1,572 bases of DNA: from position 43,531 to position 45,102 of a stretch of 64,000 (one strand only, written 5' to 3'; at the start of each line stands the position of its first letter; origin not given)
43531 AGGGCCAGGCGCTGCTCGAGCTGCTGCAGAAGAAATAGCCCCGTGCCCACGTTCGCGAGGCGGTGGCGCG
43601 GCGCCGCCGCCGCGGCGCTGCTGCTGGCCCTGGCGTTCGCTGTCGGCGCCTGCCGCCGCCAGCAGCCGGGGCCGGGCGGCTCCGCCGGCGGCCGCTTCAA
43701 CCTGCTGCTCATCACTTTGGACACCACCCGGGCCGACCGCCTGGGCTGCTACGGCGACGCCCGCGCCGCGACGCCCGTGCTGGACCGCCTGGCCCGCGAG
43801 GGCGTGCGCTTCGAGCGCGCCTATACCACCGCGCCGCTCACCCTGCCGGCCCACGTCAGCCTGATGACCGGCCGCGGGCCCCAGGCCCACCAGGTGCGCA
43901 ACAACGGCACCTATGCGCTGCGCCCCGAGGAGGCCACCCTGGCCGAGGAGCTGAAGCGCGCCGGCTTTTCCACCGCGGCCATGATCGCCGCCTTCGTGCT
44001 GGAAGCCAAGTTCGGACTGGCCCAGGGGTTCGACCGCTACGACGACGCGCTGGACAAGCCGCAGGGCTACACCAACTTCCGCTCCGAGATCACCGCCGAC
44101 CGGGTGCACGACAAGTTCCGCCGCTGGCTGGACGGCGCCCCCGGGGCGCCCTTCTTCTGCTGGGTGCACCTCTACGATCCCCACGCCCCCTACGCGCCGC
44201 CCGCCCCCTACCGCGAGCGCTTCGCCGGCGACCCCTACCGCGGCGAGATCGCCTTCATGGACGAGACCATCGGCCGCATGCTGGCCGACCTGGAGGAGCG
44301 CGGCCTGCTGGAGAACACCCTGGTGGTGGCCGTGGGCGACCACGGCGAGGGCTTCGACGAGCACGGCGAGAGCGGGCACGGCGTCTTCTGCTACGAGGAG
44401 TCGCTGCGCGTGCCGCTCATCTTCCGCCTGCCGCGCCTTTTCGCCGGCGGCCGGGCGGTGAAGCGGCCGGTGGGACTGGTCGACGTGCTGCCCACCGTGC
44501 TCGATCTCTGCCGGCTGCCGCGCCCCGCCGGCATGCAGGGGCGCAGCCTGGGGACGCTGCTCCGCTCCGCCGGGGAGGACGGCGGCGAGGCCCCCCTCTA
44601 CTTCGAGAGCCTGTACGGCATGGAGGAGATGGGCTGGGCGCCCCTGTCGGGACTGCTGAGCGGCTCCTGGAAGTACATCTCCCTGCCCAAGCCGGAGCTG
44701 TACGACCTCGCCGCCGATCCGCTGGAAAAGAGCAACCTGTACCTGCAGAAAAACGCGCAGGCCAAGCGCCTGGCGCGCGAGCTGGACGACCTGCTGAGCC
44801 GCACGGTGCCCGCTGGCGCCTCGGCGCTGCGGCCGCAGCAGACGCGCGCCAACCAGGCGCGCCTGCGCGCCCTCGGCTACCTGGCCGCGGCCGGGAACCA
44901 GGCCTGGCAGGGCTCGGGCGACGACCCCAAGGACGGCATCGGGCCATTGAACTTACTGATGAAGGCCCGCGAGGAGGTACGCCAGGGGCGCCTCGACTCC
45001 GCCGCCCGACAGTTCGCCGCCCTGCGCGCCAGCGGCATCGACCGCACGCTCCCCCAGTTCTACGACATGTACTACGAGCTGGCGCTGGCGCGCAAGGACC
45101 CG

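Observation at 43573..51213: Three sulfatase-like/TPR fusions have T-x-P-x-H in place of the C/S-x-P-x-R formylglycine motif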

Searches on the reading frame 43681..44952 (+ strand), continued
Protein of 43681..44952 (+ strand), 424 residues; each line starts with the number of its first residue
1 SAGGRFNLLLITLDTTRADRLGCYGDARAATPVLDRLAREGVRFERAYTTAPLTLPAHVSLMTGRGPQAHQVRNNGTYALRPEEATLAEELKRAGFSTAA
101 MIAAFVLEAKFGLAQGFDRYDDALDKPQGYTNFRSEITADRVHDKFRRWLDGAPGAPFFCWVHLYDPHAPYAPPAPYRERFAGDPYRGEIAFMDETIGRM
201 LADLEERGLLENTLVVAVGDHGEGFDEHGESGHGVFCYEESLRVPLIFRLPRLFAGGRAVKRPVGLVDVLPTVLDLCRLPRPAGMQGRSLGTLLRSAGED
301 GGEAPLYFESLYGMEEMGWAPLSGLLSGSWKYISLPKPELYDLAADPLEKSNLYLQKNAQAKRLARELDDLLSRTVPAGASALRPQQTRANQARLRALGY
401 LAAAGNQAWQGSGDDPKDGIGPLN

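Call 18: find_encoding_contigs(protein=P0043, flank=10000, max_places=2)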
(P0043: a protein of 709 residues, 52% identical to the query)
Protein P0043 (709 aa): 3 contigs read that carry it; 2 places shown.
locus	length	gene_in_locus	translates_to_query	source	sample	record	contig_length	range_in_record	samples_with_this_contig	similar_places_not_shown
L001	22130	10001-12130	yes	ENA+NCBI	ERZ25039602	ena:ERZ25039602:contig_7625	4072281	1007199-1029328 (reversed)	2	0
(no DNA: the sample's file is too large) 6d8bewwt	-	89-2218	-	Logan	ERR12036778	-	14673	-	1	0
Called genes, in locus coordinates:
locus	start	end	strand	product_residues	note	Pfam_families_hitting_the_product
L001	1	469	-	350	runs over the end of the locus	PF01381:HTH_3, PF13560:HTH_31, PF06114:Peptidase_M78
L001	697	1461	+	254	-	PF02578:Cu-oxidase_4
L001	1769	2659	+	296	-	PF01259:SAICAR_synt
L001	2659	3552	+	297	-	PF02811:PHP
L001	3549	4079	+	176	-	PF02674:Colicin_V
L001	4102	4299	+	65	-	PF02954:HTH_8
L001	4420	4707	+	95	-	PF00166:Cpn10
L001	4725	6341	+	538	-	PF00118:Cpn60_TCP1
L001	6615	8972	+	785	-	PF03739:LptF_LptG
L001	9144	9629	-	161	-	PF02577:BFN_dom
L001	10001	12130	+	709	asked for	PF00884:Sulfatase, PF01663:Phosphodiest, PF00515:TPR_1 (faint), PF07719:TPR_2 (faint), PF16347:SGSH_C, PF13174:TPR_6 (faint), PF13428:TPR_14 (faint), PF14559:TPR_19 (weak), +2 more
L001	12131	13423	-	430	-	PF27218:MJ0043_C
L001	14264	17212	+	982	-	PF13620:CarboxypepD_reg, PF13715:CarbopepD_reg_2, PF25183:OMP_b-brl_4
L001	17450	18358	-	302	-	-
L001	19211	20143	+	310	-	PF13620:CarboxypepD_reg, PF13432:TPR_16, PF00515:TPR_1, PF13432:TPR_16, PF14559:TPR_19, PF00515:TPR_1, PF13432:TPR_16, PF13414:TPR_11, +16 more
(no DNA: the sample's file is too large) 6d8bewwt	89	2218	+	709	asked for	PF00884:Sulfatase, PF01663:Phosphodiest, PF00515:TPR_1 (faint), PF07719:TPR_2 (faint), PF16347:SGSH_C, PF13174:TPR_6 (faint), PF13428:TPR_14 (faint), PF14559:TPR_19 (weak), +2 more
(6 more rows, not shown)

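Call 19: find_encoding_contigs(protein=P0009, flank=10000, max_places=1)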
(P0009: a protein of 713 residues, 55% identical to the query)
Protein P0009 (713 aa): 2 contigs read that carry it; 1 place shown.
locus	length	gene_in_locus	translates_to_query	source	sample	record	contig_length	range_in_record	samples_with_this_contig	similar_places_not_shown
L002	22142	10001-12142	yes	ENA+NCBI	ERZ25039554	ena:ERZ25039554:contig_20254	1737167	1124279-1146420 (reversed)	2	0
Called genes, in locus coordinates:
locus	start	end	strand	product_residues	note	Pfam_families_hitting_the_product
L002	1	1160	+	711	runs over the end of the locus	PF13432:TPR_16 (faint), PF00884:Sulfatase, PF01663:Phosphodiest, PF07394:DUF1501 (faint), PF13181:TPR_8 (faint), PF16347:SGSH_C, PF07719:TPR_2 (faint), PF13428:TPR_14 (faint), +1 more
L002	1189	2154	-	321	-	PF13620:CarboxypepD_reg, PF13715:CarbopepD_reg_2 (weak), PF25063:ARM_TT21_C (faint), PF23914:TPR_CcmH_CycH (faint), PF13432:TPR_16, PF13424:TPR_12, PF12895:ANAPC3 (weak), PF14559:TPR_19 (weak), +10 more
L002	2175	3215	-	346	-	-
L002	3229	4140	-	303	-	PF20094:GWxTD_dom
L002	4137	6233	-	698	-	PF20094:GWxTD_dom, PF07719:TPR_2 (faint), PF13181:TPR_8 (faint), PF14559:TPR_19 (faint), PF13429:TPR_15 (faint), PF23914:TPR_CcmH_CycH (faint), PF00515:TPR_1 (faint), PF13424:TPR_12 (faint), +1 more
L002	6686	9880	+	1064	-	PF13620:CarboxypepD_reg, PF13715:CarbopepD_reg_2, PF00593:TonB_dep_Rec_b-barrel, PF25183:OMP_b-brl_4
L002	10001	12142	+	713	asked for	PF00884:Sulfatase, PF01663:Phosphodiest, PF13428:TPR_14 (faint), PF16347:SGSH_C, PF07719:TPR_2 (faint), PF13432:TPR_16 (weak)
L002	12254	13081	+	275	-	PF05140:ResB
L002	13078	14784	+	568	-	PF01578:Cytochrom_C_asm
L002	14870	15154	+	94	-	-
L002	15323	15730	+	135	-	-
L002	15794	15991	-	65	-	-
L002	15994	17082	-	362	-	-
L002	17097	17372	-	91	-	PF14360:PAP2_C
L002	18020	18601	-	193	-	-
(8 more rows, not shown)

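Call 20: find_encoding_contigs(protein=P0052, flank=10000, max_places=1)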
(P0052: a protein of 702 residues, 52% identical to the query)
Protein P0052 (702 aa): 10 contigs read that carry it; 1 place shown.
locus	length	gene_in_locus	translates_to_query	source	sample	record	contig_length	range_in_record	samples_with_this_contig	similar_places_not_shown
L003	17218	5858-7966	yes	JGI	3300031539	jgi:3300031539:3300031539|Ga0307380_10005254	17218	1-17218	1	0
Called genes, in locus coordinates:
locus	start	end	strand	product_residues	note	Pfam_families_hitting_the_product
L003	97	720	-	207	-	PF02163:Peptidase_M50 (faint)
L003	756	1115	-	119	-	-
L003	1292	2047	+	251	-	PF08713:DNA_alkylation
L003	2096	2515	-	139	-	PF07007:LprI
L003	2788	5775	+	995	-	PF13620:CarboxypepD_reg, PF13715:CarbopepD_reg_2, PF25183:OMP_b-brl_4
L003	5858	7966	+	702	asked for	PF00884:Sulfatase, PF01663:Phosphodiest, PF02995:DUF229 (weak), PF16347:SGSH_C, PF13428:TPR_14 (faint), PF14559:TPR_19 (faint), PF25058:ARM_TT21 (faint), PF07719:TPR_2 (faint), +3 more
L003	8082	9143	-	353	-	PF07470:Glyco_hydro_88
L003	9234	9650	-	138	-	PF07366:SnoaL, PF12680:SnoaL_2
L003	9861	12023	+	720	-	PF10459:Peptidase_S46, PF13365:Trypsin_2 (faint)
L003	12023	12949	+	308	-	PF00781:DAGK_cat, PF19279:YegS_C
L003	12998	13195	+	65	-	-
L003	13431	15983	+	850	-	PF00246:Peptidase_M14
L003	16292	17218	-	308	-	?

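Call 21: find_encoding_contigs(protein=P0094, flank=10000, max_places=1)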
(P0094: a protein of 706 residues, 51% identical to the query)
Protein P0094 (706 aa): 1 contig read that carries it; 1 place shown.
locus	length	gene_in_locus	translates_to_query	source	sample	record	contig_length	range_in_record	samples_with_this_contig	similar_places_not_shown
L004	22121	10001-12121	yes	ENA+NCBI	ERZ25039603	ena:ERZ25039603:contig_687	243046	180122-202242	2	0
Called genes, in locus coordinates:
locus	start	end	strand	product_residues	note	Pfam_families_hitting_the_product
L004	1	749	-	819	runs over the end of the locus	PF04357:TamB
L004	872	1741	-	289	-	-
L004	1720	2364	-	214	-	PF00923:TAL_FSA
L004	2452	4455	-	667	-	PF00884:Sulfatase, PF01663:Phosphodiest (faint), PF16347:SGSH_C, PF13414:TPR_11 (weak), PF13432:TPR_16 (weak), PF23914:TPR_CcmH_CycH (weak), PF14559:TPR_19 (weak), PF13371:TPR_9, +17 more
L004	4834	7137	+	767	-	PF13620:CarboxypepD_reg, PF13715:CarbopepD_reg_2, PF22904:NOMO1-like_2nd (faint), PF25183:OMP_b-brl_4 (faint)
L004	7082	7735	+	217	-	-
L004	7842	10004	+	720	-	PF00884:Sulfatase, PF01663:Phosphodiest, PF16347:SGSH_C, PF25063:ARM_TT21_C (weak), PF14559:TPR_19 (weak), PF07719:TPR_2, PF23914:TPR_CcmH_CycH, PF00515:TPR_1 (weak), +16 more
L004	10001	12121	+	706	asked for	PF00884:Sulfatase, PF01663:Phosphodiest, PF16347:SGSH_C, PF25063:ARM_TT21_C (weak), PF14559:TPR_19 (weak), PF13432:TPR_16 (weak), PF23914:TPR_CcmH_CycH, PF14559:TPR_19, +10 more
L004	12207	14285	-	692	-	PF20245:DUF6600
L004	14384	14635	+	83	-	-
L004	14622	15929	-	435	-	PF02446:Glyco_hydro_77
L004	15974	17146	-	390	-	PF00990:GGDEF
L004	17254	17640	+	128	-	PF01127:Sdh_cyt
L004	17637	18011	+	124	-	PF01127:Sdh_cyt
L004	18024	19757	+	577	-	PF00890:FAD_binding_2, PF01266:DAO, PF01946:Thi4 (faint), PF03486:HI0933_like (weak), PF02910:Succ_DH_flav_C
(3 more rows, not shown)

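Call 39: search_protein_representatives(protein=window:43681-44952:+)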
Query: 424 residues. Proteins with E-value up to 0.001 (for the whole library): 142978; up to 1e-10: 84689; up to 1e-30: 29520. The best 150 are listed.
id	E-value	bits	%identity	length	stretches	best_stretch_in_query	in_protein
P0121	1.0e-284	960.5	100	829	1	1-424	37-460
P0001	8.6e-202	687.3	74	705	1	4-424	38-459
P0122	1.0e-186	637.6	45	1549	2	6-404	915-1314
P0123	3.3e-166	570.0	43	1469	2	7-403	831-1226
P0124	8.9e-162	555.4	43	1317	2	8-420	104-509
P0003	1.5e-150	518.5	70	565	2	154-424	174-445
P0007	7.3e-142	489.8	56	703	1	6-421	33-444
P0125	2.7e-139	481.3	56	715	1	6-420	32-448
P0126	3.5e-138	477.7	53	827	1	5-419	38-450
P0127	6.8e-137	473.4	56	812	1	6-407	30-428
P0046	3.5e-133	461.2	55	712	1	4-420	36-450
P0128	6.7e-131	453.7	50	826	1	6-424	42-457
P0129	3.4e-130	451.4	51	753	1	5-420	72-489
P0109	2.1e-125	435.5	52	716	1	6-420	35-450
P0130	2.7e-125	435.2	50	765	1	7-409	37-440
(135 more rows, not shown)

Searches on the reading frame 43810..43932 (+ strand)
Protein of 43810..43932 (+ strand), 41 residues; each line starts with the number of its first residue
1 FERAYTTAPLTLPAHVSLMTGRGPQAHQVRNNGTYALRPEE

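Call 59: search_solved_structures(query=window:43810-43932:+, max_evalue=10, show_alignments=5)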
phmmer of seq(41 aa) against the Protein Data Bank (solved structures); distinct sequences matched with E-value up to 10: 4.
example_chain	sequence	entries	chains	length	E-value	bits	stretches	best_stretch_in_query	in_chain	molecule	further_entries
7pth_A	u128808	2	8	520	0.36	14.7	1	1-33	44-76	Choline sulfatase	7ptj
6g5z_A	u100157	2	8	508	0.51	14.2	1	1-33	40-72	Choline-sulfatase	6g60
6fny_A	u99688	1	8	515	0.72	13.7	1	1-33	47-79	Choline-sulfatase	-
1k1a_A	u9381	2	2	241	1.2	13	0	16-34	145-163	B-cell lymphoma 3-encoded protein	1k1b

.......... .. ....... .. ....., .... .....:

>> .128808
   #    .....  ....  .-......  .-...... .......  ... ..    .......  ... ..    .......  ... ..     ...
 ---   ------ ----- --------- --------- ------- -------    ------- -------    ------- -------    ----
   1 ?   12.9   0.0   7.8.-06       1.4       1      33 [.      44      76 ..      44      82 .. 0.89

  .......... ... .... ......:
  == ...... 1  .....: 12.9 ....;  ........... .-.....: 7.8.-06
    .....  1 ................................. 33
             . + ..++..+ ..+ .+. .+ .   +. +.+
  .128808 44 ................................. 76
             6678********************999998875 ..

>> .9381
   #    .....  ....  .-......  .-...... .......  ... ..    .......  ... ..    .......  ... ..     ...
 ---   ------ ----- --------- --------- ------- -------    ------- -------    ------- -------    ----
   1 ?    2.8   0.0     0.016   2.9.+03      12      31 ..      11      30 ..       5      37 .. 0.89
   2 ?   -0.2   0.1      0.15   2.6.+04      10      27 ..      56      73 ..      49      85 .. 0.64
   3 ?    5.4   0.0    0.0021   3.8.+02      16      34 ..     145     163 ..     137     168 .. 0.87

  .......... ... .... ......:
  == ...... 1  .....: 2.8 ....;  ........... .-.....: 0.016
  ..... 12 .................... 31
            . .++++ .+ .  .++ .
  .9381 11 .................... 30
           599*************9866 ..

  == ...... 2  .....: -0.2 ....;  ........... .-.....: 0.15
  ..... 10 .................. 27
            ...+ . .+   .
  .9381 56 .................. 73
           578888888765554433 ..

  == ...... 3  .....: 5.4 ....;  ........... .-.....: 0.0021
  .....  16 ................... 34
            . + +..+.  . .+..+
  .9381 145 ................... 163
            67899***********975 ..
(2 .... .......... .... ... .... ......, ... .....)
